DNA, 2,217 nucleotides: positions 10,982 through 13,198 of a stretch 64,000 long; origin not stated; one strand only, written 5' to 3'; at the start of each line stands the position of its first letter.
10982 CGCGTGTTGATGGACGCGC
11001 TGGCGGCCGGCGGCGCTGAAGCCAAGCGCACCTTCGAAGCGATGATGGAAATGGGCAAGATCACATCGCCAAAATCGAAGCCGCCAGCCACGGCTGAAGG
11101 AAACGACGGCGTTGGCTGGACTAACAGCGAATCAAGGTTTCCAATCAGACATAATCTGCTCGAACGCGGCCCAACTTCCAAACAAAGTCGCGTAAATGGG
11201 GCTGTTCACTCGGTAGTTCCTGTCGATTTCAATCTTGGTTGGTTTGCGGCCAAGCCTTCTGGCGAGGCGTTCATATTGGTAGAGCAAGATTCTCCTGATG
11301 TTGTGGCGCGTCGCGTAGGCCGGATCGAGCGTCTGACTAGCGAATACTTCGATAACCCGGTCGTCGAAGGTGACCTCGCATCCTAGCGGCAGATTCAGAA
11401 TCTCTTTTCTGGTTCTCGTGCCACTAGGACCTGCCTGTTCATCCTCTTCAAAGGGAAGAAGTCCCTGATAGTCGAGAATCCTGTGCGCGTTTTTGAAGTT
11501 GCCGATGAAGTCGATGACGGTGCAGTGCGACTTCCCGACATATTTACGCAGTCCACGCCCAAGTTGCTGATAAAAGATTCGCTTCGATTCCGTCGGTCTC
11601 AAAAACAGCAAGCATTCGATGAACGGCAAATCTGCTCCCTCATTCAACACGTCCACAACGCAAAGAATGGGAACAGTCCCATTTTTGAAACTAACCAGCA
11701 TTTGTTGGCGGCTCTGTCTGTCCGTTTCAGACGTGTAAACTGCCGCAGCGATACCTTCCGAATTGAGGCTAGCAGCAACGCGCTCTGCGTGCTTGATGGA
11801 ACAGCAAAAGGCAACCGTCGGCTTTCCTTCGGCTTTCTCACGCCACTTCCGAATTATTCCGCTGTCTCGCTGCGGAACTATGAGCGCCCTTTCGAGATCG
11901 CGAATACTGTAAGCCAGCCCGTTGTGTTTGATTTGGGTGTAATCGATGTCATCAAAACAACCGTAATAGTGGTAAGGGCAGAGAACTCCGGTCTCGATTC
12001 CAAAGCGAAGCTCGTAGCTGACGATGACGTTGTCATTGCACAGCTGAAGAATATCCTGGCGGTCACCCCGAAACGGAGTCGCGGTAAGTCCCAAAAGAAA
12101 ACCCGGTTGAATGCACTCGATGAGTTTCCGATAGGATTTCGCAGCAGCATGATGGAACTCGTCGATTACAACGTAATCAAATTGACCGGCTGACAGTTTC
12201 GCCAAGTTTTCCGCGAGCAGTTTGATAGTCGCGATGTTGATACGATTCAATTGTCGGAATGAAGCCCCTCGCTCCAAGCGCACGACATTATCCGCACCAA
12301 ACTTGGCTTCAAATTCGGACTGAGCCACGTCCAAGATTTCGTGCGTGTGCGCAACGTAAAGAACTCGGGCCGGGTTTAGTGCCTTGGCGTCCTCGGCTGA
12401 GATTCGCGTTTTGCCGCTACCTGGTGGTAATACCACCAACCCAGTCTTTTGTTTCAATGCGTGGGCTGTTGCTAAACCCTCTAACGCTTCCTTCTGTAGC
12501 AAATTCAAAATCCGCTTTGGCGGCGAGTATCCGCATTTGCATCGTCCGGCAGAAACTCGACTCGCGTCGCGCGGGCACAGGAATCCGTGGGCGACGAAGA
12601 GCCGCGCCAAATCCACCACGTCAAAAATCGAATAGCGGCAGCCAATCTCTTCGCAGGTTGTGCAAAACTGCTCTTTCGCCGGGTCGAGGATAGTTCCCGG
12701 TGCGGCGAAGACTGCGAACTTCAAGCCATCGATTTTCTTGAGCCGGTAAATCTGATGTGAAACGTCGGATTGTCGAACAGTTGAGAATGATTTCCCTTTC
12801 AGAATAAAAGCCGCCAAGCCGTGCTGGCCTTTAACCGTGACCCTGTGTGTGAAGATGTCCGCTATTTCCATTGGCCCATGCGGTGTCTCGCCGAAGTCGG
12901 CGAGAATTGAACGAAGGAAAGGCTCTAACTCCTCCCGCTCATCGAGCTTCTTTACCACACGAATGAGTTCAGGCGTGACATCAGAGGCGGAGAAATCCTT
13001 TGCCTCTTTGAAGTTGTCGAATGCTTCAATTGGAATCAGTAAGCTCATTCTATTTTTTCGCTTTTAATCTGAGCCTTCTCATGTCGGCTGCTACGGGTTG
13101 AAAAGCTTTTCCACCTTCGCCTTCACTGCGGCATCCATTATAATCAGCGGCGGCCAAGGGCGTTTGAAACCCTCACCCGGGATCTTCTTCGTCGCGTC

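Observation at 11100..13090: Low-GC islet encoding a single-gene Mrr-like nuclease / DExH helicase / HEARO-tail protein: candidate stand-alone defence or selfish gene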

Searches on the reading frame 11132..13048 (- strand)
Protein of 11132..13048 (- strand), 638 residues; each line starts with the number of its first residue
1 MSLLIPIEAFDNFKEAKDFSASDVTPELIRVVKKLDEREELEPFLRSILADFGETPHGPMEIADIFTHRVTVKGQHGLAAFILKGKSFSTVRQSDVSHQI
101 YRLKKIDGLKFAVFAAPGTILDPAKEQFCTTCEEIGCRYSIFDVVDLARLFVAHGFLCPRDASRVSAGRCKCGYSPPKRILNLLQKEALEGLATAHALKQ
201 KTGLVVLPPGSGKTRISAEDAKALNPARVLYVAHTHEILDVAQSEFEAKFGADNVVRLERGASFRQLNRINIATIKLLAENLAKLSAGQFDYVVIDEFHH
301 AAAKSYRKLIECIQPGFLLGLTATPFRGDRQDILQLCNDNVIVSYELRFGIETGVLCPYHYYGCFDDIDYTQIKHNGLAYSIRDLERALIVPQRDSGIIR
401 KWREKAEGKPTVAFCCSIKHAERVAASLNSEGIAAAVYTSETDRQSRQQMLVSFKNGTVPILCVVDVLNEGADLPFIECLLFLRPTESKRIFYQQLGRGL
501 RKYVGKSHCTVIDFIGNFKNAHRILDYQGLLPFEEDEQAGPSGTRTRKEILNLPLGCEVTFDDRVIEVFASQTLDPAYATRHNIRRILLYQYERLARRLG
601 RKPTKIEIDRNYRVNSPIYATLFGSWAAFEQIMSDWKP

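Call 3: search_protein_families(library=pfam, proteins=[window:11132-13048:-], max_evalue=1)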
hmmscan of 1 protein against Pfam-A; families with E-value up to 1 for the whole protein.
window:11132-13048:- (638 aa): 10 families
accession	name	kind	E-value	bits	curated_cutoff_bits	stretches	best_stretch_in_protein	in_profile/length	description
PF04851.21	ResIII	-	1.2e-28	100.5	22.5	1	182-327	5-164/164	Type III restriction enzyme, res subunit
PF00271.37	Helicase_C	-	2.7e-12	47.3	23.5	1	404-501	11-108/110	Helicase conserved C-terminal domain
PF00270.35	DEAD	-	2.4e-07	31.1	26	1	194-326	8-161/167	DEAD/DEAH box helicase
PF18780.6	HNH_repeat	-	1.6e-05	25.6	26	1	589-629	7-47/54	Homing endonuclease associated repeat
PF13604.12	AAA_30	-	8.4e-05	22.8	27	1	183-314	4-113/191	AAA domain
PF13307.12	Helicase_C_2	-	0.0088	16.5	25.3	1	409-475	10-81/170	Helicase C-terminal domain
PF13245.12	AAA_19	-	0.015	16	25.1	1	193-314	4-115/134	AAA domain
PF13086.12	AAA_11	-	0.023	14.9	27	0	185-241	6-67/257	AAA domain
PF13649.12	Methyltransf_25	-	0.055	14.6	27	0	268-312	44-88/97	Methyltransferase domain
PF00176.29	SNF2-rel_dom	-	0.11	12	24.9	1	263-337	99-175/290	SNF2-related domain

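Call 4: search_protein_families(library=padloc, proteins=[window:11132-13048:-], max_evalue=1)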
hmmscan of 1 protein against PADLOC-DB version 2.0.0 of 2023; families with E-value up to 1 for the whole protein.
window:11132-13048:- (638 aa): 32 families (the best 25 are shown)
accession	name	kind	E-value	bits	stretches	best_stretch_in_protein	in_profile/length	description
PDLC03658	mREase_IV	-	2.3e-57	192.4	1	180-615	222-650/953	Type IV methyl-directed restriction enzyme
PDLC03659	mREase_IV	-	2.3e-50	169.4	1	185-524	223-575/945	Type IV methyl-directed restriction enzyme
PDLC02707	PbeA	-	4e-29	99.7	2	405-515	520-630/672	PbeA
PDLC02704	PbeA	-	7.6e-27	92.1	2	419-515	548-644/682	PbeA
PDLC03047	REase_I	-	2.6e-17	59.9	2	184-378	347-547/1107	Type I restriction enzyme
PDLC02706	PbeA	-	5.9e-16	56.2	2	431-515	590-672/722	PbeA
PDLC02705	PbeA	-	6.3e-12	42.5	2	408-516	525-634/691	PbeA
PDLC03049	REase_I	-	2.5e-11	40.3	1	200-514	187-538/807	Type I restriction enzyme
PDLC02864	DpdF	-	3.8e-08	30.6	1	396-501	222-327/610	DpdF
PDLC03928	PsyrT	-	1.5e-07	28.1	1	411-501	244-334/689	-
PDLC02703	PbeA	-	1.8e-07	28.1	2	292-363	369-445/626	PbeA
PDLC02870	DpdF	-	6.7e-07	26.2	1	404-501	220-319/534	DpdF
PDLC02861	DpdF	-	3.4e-06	23.6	1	401-502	232-333/611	DpdF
PDLC01439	typeIV_DinG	-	1.4e-05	22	1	399-475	398-470/575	CAS-IV-A; associated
PDLC03042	REase_I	-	8e-05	18.2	1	382-501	695-829/1170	Type I restriction enzyme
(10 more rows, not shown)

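Call 5: search_protein_families(library=ncbifam, proteins=[window:11132-13048:-], max_evalue=1)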
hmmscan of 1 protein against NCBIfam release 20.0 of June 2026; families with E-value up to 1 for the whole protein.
window:11132-13048:- (638 aa): 27 families (the best 25 are shown)
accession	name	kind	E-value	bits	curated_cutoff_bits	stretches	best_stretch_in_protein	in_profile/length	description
NF053632.1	heli_RadD_YejH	equivalog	3.3e-36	124.7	720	1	185-518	7-358/573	DNA repair helicase RadD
NF046051.1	restrict_EcoAI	equivalog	1.2e-24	86.7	550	1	185-517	162-531/768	EcoAI/FtnUII family type I restriction enzme subunit R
TIGR04095.1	dnd_restrict_1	equivalog_domain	2e-20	73.3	600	2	420-516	300-397/451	DNA phosphorothioation system restriction enzyme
NF008521.0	PRK11448.1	equivalog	3.9e-12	45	729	1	378-520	665-820/1123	type I restriction-modification system endonuclease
NF045503.1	repair_heli_XPB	equivalog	3.1e-11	42.5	610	2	184-331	187-341/548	DNA repair helicase XPB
NF008744.0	PRK11776.1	equivalog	1.2e-09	37.3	524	1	404-501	238-335/460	ATP-dependent RNA helicase DbpA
NF010337.0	PRK13766.1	equivalog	9.7e-09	33.9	610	2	398-507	356-473/781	Hef nuclease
TIGR00614.1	recQ_fam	subfamily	9.1e-07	28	219.8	1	402-518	219-335/470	RecQ family ATP-dependent DNA helicase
TIGR00603.1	rad25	subfamily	2.9e-05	22.5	328.7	1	283-330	371-418/734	DNA repair helicase rad25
TIGR01389.1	recQ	equivalog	3.5e-05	22.4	640.2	1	403-501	219-317/591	DNA helicase RecQ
NF008394.0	PRK11192.1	equivalog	0.0001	21.3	507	1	406-500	245-339/441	ATP-dependent RNA helicase SrmB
NF008279.0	PRK11057.1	equivalog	0.00013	20.6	1015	1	401-501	229-329/608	ATP-dependent DNA helicase RecQ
NF041062.1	DpdE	equivalog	0.00032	18.8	500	1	245-336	218-308/1048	protein DpdE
NF003673.1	PRK05298.1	equivalog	0.00061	18.3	743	1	411-501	446-541/653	excinuclease ABC subunit UvrB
TIGR00631.1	uvrb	equivalog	0.00067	18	750.1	1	411-508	446-548/658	excinuclease ABC subunit UvrB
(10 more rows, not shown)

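Call 6: search_solved_structures(query=window:11132-13048:-, max_evalue=0.01, show_alignments=1)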
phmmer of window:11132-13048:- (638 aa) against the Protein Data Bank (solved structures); distinct sequences matched with E-value up to 0.01: 52.
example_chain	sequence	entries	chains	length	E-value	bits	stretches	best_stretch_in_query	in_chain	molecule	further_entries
7clg_A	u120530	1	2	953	4.2e-58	200.2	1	180-627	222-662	Putative helicase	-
6jde_B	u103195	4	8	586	1.2e-28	102.9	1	184-518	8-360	Putative DNA repair helicase RadD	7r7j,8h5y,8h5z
3h1t_A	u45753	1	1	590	6e-19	70.9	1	286-537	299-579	Type I site-specific restriction-modification system, R (Restriction) subunit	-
6p66_A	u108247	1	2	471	1.9e-16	62.6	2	196-334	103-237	DNA repair protein RAD25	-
2fwr_A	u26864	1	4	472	1.9e-16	62.6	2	196-334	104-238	DNA repair protein RAD25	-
6p4f_A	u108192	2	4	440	7.9e-16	60.6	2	193-332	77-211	DNA-dependent ATPase XPBII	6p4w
5tnu_A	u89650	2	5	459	9.2e-16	60.4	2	193-332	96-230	DNA-dependent ATPase XPBII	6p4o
2fz4_A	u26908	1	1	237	4.2e-08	35.1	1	196-329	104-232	DNA repair protein RAD25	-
2fzl_A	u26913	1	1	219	3.4e-06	28.8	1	382-515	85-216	DNA repair protein RAD25, XPB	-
7bbb_A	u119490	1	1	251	1.6e-05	26.5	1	410-501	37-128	ATP-dependent RNA helicase DbpA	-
7pli_A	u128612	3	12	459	4.6e-05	25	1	410-501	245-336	ATP-dependent RNA helicase DbpA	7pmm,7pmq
1wp9_A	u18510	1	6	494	4.9e-05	25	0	396-505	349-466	ATP-dependent RNA helicase, putative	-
8v84_3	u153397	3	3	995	8.8e-05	24.1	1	407-501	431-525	ATP-dependent RNA helicase DBP10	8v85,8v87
4tmu_A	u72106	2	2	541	0.00012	23.6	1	401-501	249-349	RecQ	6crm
5dtu_A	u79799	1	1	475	0.00013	23.6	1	407-521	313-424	Prp28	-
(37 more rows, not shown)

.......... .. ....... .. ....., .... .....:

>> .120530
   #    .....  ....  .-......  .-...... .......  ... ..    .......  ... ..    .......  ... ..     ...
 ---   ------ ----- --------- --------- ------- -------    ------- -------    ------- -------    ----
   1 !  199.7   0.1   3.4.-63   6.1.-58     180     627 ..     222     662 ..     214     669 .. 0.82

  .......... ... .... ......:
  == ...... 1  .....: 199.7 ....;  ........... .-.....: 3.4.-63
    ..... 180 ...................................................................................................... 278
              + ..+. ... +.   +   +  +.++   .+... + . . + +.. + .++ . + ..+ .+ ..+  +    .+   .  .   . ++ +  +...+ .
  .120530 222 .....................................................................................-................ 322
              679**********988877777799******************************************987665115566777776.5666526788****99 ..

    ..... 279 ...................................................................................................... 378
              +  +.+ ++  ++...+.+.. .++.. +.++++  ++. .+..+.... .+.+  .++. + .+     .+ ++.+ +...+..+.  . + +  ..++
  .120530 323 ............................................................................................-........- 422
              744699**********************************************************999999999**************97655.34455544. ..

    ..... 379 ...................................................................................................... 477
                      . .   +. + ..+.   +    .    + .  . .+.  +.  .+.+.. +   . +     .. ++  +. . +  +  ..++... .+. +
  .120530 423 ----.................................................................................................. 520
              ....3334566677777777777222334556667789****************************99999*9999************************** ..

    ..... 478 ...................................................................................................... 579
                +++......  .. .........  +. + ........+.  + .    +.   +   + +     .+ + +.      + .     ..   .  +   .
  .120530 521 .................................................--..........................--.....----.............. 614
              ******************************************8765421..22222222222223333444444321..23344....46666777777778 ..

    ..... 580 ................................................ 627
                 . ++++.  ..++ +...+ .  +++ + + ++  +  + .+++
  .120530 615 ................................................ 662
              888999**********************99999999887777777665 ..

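Call 7: find_homologous_proteins(query=window:11132-13048:-, max_evalue=0.001)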
Query window:11132-13048:- (638 aa): 7745 proteins with E <= 0.001 among 8000 candidates; the best 120 are listed.
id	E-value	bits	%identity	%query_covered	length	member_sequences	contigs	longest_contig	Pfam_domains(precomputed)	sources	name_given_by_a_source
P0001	0.0e+0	1408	96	100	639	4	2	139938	PF00270.36,PF18780.7,PF00271.38,PF04851.22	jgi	jgi:superfamily II DNA or RNA helicase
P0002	0.0e+0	1384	94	100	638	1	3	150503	PF00270.36,PF18780.7,PF00271.38,PF04851.22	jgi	jgi:superfamily II DNA or RNA helicase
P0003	0.0e+0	1365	92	100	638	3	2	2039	PF00270.36,PF18780.7,PF00271.38,PF04851.22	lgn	-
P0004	0.0e+0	1357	92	100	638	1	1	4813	PF00270.36,PF18780.7,PF00271.38,PF04851.22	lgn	-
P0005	0.0e+0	1350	92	99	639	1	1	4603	PF00270.36,PF18780.7,PF00271.38,PF04851.22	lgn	-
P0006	0.0e+0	1315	88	100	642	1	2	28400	PF00270.36,PF00271.38,PF04851.22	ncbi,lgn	-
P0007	0.0e+0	1311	88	99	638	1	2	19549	PF00270.36,PF18780.7,PF00271.38,PF04851.22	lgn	-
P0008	0.0e+0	1276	86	100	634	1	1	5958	PF00270.36,PF18780.7,PF00271.38,PF04851.22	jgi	jgi:superfamily II DNA or RNA helicase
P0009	0.0e+0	1267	85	100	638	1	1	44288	PF00270.36,PF00271.38,PF04851.22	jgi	jgi:superfamily II DNA or RNA helicase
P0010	0.0e+0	1229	82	99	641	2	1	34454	PF00270.36,PF18780.7,PF00271.38,PF04851.22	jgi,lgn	-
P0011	0.0e+0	1164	80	99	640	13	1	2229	PF00270.36,PF00271.38,PF04851.22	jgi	-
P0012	0.0e+0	1161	77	100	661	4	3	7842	PF00270.36,PF18780.7,PF00271.38,PF04851.22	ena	-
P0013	0.0e+0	1144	76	99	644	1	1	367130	PF00270.36,PF00271.38,PF04851.22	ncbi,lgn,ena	-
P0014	0.0e+0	1097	73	99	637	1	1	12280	PF00270.36,PF18780.7,PF00271.38,PF04851.22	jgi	jgi:superfamily II DNA or RNA helicase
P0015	0.0e+0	1090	73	99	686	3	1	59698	PF00270.36,PF18780.7,PF00271.38,PF04851.22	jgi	jgi:superfamily II DNA or RNA helicase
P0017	0.0e+0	1079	73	99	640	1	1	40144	PF00270.36,PF18780.7,PF00271.38,PF04851.22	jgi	-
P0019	0.0e+0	1038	71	99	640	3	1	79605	PF00270.36,PF18780.7,PF00271.38,PF04851.22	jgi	jgi:superfamily II DNA or RNA helicase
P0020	0.0e+0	1032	70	100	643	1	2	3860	PF00270.36,PF18780.7,PF18766.8,PF00271.38,PF04851.22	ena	-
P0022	0.0e+0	1029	69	100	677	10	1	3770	PF00270.36,PF18780.7,PF00271.38,PF04851.22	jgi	-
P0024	0.0e+0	1025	69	99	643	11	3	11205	PF00270.36,PF18780.7,PF00271.38,PF04851.22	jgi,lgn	jgi:superfamily II DNA or RNA helicase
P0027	0.0e+0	1015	78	87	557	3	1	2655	PF00270.36,PF18780.7,PF00271.38,PF04851.22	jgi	jgi:superfamily II DNA or RNA helicase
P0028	0.0e+0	1014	69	99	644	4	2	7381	PF00270.36,PF18780.7,PF00271.38,PF04851.22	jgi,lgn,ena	-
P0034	3.9e-286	968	65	100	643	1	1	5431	PF00270.36,PF18780.7,PF00271.38,PF04851.22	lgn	-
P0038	8.2e-284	961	64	99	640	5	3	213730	PF00270.36,PF18780.7,PF00271.38,PF04851.22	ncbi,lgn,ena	-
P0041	6.2e-283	958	65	99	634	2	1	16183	PF00270.36,PF18780.7,PF00271.38,PF04851.22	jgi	-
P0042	4.3e-282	955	67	95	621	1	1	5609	PF00270.36,PF18780.7,PF00271.38,PF04851.22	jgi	jgi:superfamily II DNA or RNA helicase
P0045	2.7e-281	952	63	99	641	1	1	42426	PF00270.36,PF18780.7,PF00271.38,PF04851.22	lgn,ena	-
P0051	2.5e-279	946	65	99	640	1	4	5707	PF00270.36,PF18780.7,PF00271.38,PF04851.22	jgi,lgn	jgi:superfamily II DNA or RNA helicase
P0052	6.9e-279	944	65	98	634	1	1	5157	PF00270.36,PF18780.7,PF18766.8,PF00271.38,PF04851.22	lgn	-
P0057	2.5e-278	943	64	99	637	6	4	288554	PF00270.36,PF18780.7,PF00271.38,PF04851.22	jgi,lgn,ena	jgi:superfamily II DNA or RNA helicase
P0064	6.9e-277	938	65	98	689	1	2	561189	PF00270.36,PF00271.38,PF04851.22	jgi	jgi:superfamily II DNA or RNA helicase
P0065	1.4e-276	937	63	100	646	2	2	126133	PF00270.36,PF18780.7,PF00271.38,PF04851.22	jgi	-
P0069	4.3e-275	932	64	99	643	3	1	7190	PF00270.36,PF18780.7,PF00271.38,PF04851.22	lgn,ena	-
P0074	2.2e-273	926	63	99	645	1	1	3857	PF00270.36,PF18780.7,PF00271.38,PF04851.22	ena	-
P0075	5.2e-273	925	62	99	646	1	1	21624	PF00270.36,PF18780.7,PF00271.38,PF04851.22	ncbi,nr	ncbi:MAG: DEAD/DEAH box helicase [Candidatus Aenigmarchaeota archaeon]|nr:DEAD/DEAH box helicase [Ca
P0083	5.8e-272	922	63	99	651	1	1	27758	PF00270.36,PF18780.7,PF00271.38,PF04851.22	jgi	jgi:superfamily II DNA or RNA helicase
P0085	7.9e-272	921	62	99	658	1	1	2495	PF00270.36,PF18780.7,PF00271.38,PF04851.22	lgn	-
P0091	5.3e-271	918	62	99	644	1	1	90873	PF00270.36,PF18780.7,PF00271.38,PF04851.22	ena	-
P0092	7.0e-271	918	62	99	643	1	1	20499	PF00270.36,PF18780.7,PF00271.38,PF04851.22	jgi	jgi:superfamily II DNA or RNA helicase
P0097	6.6e-270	915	62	99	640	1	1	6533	PF00270.36,PF18780.7,PF00271.38,PF04851.22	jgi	jgi:superfamily II DNA or RNA helicase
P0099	1.2e-269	914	62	100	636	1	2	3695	PF00270.36,PF18780.7,PF00271.38,PF04851.22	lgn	-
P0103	4.5e-269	912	62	99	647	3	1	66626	PF00270.36,PF18780.7,PF00271.38,PF04851.22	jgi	jgi:superfamily II DNA or RNA helicase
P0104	5.4e-269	912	63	99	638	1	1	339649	PF18780.7,PF00271.38,PF04851.22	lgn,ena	-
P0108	1.6e-268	910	62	99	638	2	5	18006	PF00270.36,PF18780.7,PF00271.38,PF04851.22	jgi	jgi:superfamily II DNA or RNA helicase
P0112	2.4e-268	910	62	99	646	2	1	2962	PF00270.36,PF18780.7,PF00271.38,PF04851.22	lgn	-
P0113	6.1e-268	908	61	99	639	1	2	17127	PF18780.7,PF00271.38,PF04851.22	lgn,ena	-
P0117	2.0e-267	907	61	99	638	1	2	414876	PF00270.36,PF00271.38,PF04851.22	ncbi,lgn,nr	ncbi:MAG: DEAD/DEAH box helicase family protein [Kiritimatiellae bacterium]|nr:DEAD/DEAH box helicas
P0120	3.2e-267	906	63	99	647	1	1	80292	PF00270.36,PF18780.7,PF00271.38,PF04851.22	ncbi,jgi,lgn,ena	ncbi:MAG TPA: DEAD/DEAH box helicase family protein [Longimicrobium sp.]|jgi:superfamily II DNA or R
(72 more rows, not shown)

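Call 10: find_encoding_contigs(protein=P0001, flank=8000, max_places=3)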
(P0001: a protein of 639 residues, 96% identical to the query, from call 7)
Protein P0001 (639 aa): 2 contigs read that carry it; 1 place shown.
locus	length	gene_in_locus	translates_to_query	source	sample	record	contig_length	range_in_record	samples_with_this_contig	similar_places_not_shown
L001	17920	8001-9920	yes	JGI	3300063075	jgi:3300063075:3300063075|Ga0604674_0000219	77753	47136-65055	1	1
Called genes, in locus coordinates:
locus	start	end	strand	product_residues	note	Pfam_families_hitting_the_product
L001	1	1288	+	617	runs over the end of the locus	PF07690:MFS_1 (faint), PF03092:BT1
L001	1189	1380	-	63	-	-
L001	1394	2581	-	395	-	PF08495:FIST, PF10442:FIST_C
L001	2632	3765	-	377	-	PF02595:Gly_kinase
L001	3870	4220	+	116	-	PF00462:Glutaredoxin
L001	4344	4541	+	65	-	PF01165:Ribosomal_S21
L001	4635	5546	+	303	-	PF01261:AP_endonuc_2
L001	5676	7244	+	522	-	PF20695:UbiD_N, PF01977:UbiD, PF20696:UbiD_C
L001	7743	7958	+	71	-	-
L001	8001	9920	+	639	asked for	PF04851:ResIII, PF00270:DEAD (weak), PF00271:Helicase_C, PF18780:HNH_repeat (weak)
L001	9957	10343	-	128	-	PF06983:3-dmu-9_3-mt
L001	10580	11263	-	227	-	PF01177:Asp_Glu_race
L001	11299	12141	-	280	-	PF01261:AP_endonuc_2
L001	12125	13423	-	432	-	PF00083:Sugar_tr (weak), PF07690:MFS_1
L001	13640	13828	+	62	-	-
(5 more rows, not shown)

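Call 11: find_encoding_contigs(protein=P0013, flank=8000, max_places=2)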
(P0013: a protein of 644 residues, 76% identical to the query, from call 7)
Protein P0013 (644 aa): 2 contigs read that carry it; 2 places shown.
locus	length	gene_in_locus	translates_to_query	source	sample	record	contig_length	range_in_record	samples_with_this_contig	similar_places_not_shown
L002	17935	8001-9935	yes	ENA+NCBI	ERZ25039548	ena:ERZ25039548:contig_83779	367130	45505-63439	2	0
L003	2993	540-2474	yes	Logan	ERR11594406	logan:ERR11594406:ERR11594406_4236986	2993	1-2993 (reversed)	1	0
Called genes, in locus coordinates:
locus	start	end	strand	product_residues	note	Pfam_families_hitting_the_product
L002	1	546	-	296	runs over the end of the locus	PF19293:CdaA_N (weak), PF02457:DAC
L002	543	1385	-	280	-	PF00809:Pterin_bind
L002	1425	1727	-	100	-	PF00903:Glyoxalase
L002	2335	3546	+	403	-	-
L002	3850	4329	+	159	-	-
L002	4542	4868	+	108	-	PF05973:Gp49 (weak)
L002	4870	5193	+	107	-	PF13542:HTH_Tnp_ISL3 (faint)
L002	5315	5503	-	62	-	-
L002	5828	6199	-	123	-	-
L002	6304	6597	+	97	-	-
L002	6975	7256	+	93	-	PF05015:HigB-like_toxin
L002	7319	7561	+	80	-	PF01381:HTH_3, PF12844:HTH_19 (weak)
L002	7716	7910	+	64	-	-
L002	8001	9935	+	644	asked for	PF00270:DEAD, PF04851:ResIII, PF00271:Helicase_C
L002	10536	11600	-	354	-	PF01791:DeoC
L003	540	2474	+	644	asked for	PF00270:DEAD, PF04851:ResIII, PF00271:Helicase_C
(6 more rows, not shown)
